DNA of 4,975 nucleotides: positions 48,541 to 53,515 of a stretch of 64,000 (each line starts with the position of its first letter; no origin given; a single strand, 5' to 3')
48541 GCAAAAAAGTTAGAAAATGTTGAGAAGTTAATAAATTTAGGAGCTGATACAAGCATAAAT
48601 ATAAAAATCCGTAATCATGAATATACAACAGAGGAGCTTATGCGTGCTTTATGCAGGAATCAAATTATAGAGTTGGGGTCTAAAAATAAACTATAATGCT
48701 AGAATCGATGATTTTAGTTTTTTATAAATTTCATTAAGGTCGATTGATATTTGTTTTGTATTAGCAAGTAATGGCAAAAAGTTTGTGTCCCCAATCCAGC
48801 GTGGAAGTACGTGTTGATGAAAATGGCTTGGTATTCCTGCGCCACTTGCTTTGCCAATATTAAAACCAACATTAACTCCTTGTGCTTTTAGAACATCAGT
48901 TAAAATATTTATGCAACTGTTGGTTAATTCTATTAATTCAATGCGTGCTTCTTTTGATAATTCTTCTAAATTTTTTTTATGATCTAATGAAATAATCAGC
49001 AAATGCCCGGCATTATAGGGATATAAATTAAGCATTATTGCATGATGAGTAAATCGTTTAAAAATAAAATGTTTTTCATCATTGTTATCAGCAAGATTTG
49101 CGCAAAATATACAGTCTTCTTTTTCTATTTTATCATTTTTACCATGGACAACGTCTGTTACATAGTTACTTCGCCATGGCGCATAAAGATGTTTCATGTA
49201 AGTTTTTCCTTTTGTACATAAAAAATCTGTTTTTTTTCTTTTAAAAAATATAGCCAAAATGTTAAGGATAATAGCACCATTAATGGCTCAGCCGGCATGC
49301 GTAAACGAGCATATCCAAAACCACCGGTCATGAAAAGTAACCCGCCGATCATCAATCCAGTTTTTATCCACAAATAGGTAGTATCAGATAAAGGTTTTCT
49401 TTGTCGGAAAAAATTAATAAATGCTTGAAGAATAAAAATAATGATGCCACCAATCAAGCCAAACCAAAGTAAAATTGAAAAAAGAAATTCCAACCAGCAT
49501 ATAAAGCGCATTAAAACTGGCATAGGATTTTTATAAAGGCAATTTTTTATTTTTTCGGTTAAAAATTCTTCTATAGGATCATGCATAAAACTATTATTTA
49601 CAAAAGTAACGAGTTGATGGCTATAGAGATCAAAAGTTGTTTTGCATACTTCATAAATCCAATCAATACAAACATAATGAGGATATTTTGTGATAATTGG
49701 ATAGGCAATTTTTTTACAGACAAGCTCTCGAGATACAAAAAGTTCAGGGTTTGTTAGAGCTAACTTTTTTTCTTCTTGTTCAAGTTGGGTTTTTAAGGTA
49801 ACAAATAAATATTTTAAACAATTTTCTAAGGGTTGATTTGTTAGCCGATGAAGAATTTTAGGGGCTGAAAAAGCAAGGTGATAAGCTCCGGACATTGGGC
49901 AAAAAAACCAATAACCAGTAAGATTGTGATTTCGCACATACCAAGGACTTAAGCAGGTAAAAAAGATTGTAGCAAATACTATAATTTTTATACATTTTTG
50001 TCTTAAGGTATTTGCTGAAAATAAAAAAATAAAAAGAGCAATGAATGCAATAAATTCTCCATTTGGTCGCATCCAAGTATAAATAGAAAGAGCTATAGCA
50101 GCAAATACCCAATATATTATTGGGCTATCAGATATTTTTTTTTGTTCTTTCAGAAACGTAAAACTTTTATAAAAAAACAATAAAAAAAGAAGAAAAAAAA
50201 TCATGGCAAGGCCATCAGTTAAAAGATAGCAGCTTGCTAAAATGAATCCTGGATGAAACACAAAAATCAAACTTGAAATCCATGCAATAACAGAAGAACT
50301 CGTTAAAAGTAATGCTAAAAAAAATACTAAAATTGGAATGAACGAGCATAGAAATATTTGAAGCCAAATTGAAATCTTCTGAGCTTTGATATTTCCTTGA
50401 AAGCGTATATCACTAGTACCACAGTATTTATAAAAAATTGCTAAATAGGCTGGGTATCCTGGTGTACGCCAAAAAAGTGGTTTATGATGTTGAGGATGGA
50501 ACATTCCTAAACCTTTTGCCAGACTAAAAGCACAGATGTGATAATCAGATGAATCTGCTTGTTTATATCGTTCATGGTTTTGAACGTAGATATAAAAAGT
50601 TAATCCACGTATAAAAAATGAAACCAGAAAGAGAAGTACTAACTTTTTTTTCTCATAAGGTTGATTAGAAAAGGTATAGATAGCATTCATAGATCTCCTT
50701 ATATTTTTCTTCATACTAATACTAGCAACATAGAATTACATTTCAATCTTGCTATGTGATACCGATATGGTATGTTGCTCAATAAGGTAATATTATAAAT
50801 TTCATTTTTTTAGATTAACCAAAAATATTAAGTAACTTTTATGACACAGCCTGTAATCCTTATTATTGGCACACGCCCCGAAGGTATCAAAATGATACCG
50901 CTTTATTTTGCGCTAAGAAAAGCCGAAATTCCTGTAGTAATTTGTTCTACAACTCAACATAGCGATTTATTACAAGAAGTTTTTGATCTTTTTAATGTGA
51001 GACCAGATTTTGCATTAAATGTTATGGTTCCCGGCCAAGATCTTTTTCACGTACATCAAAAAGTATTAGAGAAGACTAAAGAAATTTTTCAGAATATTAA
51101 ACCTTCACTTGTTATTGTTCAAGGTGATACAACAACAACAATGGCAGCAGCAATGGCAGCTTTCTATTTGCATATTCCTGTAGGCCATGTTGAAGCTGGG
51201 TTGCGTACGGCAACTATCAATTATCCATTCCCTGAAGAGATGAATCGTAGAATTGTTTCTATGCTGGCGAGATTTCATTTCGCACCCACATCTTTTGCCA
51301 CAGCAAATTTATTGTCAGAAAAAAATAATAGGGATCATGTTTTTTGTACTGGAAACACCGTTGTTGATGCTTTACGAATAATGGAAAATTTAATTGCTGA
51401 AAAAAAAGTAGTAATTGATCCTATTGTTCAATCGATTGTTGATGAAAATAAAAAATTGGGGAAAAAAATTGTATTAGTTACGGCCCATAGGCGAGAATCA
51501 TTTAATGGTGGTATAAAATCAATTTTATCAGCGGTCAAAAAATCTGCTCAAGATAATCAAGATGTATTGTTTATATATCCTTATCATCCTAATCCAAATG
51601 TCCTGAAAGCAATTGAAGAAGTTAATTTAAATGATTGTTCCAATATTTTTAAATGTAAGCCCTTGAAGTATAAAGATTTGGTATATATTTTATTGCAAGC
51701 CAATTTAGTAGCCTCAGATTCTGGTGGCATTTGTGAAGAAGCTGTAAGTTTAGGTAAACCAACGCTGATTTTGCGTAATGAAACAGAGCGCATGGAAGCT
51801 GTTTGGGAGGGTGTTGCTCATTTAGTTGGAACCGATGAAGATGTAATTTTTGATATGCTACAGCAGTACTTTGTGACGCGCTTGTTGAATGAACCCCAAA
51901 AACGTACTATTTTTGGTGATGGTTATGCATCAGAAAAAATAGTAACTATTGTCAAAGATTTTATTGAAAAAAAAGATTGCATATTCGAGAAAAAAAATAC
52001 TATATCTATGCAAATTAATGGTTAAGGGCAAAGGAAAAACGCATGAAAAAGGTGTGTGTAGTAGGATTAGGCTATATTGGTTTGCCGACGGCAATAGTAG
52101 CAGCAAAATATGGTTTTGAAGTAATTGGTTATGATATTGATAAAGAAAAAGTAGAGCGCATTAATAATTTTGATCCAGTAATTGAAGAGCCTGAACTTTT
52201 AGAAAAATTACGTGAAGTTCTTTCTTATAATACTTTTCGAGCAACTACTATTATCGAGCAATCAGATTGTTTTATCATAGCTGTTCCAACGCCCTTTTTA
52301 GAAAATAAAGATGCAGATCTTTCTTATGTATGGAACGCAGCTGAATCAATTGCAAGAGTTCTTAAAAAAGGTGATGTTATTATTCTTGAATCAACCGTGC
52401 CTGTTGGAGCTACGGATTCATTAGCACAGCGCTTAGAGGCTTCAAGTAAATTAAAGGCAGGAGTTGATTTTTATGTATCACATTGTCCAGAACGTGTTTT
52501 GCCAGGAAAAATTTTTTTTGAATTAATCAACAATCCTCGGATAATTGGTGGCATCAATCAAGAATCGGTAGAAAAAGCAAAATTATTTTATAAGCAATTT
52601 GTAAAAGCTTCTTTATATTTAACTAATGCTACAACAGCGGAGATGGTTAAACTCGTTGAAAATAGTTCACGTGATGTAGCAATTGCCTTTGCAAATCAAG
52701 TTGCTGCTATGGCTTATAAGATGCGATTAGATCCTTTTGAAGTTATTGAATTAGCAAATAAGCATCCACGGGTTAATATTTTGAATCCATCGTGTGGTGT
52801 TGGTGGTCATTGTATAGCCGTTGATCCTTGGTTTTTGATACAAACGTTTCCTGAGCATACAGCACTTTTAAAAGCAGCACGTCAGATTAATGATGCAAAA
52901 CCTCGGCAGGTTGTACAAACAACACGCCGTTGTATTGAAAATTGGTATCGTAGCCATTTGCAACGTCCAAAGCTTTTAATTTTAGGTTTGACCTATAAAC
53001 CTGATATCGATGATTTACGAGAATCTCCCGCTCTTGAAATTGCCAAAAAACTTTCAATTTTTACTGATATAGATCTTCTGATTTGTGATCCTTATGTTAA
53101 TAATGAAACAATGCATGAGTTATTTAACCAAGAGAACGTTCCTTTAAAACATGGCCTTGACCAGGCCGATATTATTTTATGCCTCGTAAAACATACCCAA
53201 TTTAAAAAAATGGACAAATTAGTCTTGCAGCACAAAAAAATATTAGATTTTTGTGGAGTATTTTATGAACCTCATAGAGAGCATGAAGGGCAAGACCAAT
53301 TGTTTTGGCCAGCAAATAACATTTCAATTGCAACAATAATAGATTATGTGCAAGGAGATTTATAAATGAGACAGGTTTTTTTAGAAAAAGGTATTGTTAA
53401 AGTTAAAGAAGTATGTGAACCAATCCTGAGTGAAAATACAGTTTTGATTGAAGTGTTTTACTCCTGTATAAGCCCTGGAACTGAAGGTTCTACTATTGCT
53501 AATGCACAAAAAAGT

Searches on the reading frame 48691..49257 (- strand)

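Call 18: search_protein_families(library=ncbifam, proteins=[window:48691-49257:-], max_evalue=1e-8)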
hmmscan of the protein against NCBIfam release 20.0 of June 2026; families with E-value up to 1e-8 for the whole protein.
window:48691-49257:- (188 aa): 1 family
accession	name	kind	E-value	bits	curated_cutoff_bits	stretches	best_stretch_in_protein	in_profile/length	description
NF052622.1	ATPAdlTfActino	equivalog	6.7e-37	126.7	290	1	20-176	11-165/176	ATP adenylyltransferase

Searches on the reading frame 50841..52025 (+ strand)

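Call 19: search_protein_families(library=ncbifam, proteins=[window:50841-52025:+], max_evalue=1e-8)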
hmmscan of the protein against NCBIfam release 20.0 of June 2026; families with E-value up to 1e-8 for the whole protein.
window:50841-52025:+ (394 aa): 2 families
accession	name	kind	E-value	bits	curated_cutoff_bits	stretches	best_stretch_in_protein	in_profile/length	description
TIGR00236.1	wecB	equivalog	1.4e-108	363.3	210.15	1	5-372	3-363/366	non-hydrolyzing UDP-N-acetylglucosamine 2-epimerase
TIGR03568.1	NeuC_NnaA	equivalog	2.2e-21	76.1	235.9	1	73-370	79-364/365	UDP-N-acetylglucosamine 2-epimerase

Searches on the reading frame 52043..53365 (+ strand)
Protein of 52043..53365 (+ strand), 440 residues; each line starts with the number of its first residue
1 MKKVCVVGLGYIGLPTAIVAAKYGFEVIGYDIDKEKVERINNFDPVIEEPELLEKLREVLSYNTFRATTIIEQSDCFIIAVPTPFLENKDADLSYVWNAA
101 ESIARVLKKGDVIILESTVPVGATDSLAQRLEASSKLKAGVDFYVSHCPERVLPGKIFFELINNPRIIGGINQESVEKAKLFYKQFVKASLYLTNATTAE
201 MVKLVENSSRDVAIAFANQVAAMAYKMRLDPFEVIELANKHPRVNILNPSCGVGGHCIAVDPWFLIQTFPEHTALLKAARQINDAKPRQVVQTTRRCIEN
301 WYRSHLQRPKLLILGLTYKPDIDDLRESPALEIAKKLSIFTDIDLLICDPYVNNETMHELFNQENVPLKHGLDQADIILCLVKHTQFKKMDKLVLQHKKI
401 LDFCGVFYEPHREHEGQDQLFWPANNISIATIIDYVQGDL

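Call 19: search_protein_families(library=ncbifam, proteins=[window:52043-53365:+], max_evalue=1e-8)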
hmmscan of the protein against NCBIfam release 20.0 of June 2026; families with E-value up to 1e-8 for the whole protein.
window:52043-53365:+ (440 aa): 7 families
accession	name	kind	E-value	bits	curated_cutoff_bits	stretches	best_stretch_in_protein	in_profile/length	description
NF008286.0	PRK11064.1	equivalog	2.2e-128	428.4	459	1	2-407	4-419/420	UDP-N-acetyl-D-mannosamine dehydrogenase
TIGR03026.1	NDP-sugDHase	subfamily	1.6e-119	399.3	189.8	1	2-398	1-406/413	nucleotide sugar dehydrogenase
NF040825.1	UDPMaNacDH_Arch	equivalog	3.5e-111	372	750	1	3-406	2-400/418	UDP-N-acetyl-D-mannosamine dehydrogenase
NF011729.0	PRK15182.1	equivalog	7.3e-49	166.7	592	1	3-391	8-395/425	Vi polysaccharide biosynthesis UDP-N-acetylglucosamine C-6 dehydrogenase TviB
NF047673.2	TeichurnBiosyTuaD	equivalog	2e-42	145.9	700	1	1-395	1-398/439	UDP-glucose 6-dehydrogenase TuaD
NF041297.1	UDPGDh_AglM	equivalog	2.5e-42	145.3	670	1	3-392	2-400/429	UDP-glucose 6-dehydrogenase AglM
NF011631.0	PRK15057.1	equivalog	6.9e-19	68.2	757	1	3-380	2-365/388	UDP-glucose 6-dehydrogenase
